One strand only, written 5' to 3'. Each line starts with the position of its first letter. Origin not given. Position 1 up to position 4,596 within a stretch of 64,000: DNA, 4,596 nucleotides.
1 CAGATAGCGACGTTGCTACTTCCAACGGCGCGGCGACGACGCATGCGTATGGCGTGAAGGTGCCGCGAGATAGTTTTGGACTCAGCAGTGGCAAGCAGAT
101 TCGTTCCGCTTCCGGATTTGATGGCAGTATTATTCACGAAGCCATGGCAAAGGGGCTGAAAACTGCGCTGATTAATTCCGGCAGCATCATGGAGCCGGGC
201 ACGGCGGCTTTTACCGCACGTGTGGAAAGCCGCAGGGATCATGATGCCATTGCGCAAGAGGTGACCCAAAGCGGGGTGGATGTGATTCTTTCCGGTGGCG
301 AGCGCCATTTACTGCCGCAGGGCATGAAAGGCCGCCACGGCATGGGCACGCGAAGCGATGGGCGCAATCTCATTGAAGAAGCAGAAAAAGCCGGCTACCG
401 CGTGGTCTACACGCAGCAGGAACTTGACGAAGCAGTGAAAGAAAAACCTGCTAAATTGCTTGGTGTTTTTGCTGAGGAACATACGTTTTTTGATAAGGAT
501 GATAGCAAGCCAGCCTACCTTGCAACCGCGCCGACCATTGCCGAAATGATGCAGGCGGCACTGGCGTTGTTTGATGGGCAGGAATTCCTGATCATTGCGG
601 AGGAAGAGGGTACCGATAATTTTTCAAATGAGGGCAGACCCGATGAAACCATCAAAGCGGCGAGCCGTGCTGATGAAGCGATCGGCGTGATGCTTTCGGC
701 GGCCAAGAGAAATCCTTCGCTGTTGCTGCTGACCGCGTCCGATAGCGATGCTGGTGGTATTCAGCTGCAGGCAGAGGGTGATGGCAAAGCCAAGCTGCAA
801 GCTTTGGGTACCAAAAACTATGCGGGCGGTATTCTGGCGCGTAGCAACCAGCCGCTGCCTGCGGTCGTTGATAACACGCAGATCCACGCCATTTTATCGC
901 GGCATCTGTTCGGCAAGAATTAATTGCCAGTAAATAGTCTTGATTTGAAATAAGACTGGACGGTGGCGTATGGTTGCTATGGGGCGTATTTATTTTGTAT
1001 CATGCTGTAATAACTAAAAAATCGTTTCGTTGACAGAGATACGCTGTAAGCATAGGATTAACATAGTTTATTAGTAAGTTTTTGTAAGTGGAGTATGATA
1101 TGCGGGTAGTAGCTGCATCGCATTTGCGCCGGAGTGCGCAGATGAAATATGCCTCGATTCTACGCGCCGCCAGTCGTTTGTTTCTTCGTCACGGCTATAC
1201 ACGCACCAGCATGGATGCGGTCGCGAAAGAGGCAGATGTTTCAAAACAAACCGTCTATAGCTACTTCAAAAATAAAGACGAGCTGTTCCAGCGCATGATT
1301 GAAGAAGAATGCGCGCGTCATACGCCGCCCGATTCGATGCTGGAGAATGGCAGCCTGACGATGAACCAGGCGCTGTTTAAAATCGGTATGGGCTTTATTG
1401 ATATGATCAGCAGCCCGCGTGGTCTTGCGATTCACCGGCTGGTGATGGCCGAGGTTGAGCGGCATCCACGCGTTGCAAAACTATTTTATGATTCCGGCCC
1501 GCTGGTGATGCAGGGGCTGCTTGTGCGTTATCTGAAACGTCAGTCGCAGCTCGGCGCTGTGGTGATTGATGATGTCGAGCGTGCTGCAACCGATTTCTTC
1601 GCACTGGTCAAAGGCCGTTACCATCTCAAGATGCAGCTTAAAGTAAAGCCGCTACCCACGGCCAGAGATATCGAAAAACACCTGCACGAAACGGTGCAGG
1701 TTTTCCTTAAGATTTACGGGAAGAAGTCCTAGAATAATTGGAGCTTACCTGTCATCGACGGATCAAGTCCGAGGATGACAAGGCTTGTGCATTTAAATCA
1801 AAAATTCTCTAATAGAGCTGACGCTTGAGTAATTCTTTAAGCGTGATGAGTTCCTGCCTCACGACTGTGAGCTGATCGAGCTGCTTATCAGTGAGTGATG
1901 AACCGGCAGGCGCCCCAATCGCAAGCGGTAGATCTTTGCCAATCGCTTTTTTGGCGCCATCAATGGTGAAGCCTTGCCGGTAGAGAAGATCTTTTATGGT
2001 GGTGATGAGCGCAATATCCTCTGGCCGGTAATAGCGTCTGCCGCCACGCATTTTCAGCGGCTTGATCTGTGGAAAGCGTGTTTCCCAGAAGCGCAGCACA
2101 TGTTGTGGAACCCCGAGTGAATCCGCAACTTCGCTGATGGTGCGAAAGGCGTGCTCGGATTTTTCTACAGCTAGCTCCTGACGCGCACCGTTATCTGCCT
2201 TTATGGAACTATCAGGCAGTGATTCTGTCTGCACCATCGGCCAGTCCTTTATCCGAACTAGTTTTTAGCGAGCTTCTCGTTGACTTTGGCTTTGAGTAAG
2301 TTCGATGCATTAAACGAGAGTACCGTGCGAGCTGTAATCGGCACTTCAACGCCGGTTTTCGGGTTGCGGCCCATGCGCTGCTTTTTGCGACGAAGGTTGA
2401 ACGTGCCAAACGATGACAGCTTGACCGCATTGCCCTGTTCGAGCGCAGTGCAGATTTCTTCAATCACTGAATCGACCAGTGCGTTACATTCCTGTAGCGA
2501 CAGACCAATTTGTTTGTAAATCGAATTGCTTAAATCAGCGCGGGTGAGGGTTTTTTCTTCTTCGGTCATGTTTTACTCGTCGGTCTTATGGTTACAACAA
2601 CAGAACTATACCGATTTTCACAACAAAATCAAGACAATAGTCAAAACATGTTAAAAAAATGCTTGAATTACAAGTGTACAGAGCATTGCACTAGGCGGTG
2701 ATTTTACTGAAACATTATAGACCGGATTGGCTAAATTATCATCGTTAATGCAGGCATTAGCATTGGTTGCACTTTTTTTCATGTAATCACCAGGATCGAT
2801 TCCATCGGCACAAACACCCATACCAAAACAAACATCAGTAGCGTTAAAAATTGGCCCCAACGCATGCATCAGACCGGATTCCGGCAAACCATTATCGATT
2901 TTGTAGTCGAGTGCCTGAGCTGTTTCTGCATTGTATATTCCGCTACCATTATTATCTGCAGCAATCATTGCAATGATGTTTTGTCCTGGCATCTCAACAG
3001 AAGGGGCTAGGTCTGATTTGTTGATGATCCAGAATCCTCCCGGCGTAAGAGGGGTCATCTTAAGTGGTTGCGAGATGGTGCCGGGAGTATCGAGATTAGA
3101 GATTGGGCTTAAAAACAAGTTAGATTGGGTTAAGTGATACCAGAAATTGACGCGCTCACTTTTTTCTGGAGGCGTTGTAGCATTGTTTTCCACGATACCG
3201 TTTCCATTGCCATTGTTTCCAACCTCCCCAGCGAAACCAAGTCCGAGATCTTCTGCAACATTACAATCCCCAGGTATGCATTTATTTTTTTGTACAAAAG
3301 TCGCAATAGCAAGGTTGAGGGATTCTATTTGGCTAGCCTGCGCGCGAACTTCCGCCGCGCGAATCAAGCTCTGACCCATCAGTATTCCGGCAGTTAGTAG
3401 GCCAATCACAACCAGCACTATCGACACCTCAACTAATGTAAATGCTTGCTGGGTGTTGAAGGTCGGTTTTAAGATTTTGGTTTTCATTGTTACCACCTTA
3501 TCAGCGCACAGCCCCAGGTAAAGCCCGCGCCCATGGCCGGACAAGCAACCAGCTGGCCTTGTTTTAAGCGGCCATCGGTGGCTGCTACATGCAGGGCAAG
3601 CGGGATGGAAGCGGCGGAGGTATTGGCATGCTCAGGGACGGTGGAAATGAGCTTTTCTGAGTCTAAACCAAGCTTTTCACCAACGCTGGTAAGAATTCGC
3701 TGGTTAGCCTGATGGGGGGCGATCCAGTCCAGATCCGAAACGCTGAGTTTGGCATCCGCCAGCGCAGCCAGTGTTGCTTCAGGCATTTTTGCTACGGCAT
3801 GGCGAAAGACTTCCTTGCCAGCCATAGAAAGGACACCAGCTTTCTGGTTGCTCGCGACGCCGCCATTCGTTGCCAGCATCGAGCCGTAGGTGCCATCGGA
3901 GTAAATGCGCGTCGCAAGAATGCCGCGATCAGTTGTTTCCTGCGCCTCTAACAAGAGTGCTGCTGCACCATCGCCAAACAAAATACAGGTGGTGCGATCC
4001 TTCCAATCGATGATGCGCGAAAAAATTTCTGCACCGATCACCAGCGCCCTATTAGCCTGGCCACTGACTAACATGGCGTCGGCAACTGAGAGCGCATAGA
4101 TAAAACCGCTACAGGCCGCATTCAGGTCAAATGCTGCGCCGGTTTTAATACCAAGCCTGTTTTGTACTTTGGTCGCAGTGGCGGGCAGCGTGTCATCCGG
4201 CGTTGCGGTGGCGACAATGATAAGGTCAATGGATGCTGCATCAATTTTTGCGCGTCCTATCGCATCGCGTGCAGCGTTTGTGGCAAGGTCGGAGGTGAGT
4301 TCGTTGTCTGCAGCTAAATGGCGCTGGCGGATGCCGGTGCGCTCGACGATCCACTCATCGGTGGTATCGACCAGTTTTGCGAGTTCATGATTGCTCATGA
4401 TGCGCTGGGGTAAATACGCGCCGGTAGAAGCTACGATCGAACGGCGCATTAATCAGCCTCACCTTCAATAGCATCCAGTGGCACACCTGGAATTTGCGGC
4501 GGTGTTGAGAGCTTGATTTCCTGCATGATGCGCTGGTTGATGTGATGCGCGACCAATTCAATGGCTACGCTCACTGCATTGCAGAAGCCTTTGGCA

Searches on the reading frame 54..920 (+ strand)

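Call 65: search_protein_families(library=pfam, proteins=[window:54-920:+], max_evalue=0.00001)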
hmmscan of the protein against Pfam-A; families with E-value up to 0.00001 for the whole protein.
window:54-920:+ (289 aa): 1 family
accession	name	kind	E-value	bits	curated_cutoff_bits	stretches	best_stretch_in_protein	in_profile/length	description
PF00245.25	Alk_phosphatase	-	5.4e-24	85.4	24.4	1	24-238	88-322/423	Alkaline phosphatase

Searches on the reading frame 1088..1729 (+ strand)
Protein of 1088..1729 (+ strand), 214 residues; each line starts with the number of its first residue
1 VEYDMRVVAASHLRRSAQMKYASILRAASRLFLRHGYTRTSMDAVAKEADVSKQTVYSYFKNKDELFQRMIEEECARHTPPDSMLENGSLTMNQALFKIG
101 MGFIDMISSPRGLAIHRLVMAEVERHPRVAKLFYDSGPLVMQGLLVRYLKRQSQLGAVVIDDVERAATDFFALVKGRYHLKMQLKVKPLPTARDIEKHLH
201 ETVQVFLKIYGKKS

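Call 65: search_protein_families(library=pfam, proteins=[window:1088-1729:+], max_evalue=0.00001)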
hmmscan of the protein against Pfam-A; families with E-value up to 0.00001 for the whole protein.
window:1088-1729:+ (214 aa): 2 families
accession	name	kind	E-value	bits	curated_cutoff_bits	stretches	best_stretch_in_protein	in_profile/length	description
PF14246.11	TetR_C_7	-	9.7e-31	106.7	22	1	94-211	1-118/119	AefR-like transcriptional repressor, C-terminal domain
PF00440.29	TetR_N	-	2.6e-18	66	24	1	24-70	1-47/47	Bacterial regulatory proteins, tetR family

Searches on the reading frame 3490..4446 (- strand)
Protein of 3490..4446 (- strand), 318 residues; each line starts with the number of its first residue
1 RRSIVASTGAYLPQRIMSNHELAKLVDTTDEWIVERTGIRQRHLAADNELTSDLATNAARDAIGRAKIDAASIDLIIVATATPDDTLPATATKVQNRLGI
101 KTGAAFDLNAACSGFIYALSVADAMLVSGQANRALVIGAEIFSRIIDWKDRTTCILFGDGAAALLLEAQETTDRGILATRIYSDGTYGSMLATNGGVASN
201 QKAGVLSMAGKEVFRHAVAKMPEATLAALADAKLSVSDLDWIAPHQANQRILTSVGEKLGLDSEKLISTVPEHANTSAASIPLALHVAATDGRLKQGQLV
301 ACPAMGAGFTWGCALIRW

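Call 65: search_protein_families(library=pfam, proteins=[window:3490-4446:-], max_evalue=0.00001)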
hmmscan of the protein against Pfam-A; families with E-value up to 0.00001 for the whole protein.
window:3490-4446:- (318 aa): 3 families
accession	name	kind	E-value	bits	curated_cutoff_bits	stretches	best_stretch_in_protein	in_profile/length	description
PF08545.16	ACP_syn_III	-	3.6e-33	113.7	24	1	106-185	1-80/80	3-Oxoacyl-[acyl-carrier-protein (ACP)] synthase III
PF08541.16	ACP_syn_III_C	-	5.1e-32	110.3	26.6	1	229-318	1-90/90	3-Oxoacyl-[acyl-carrier-protein (ACP)] synthase III C terminal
PF00108.29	Thiolase_N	-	3.2e-07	30.5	26.4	1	36-144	8-117/260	Thiolase, N-terminal domain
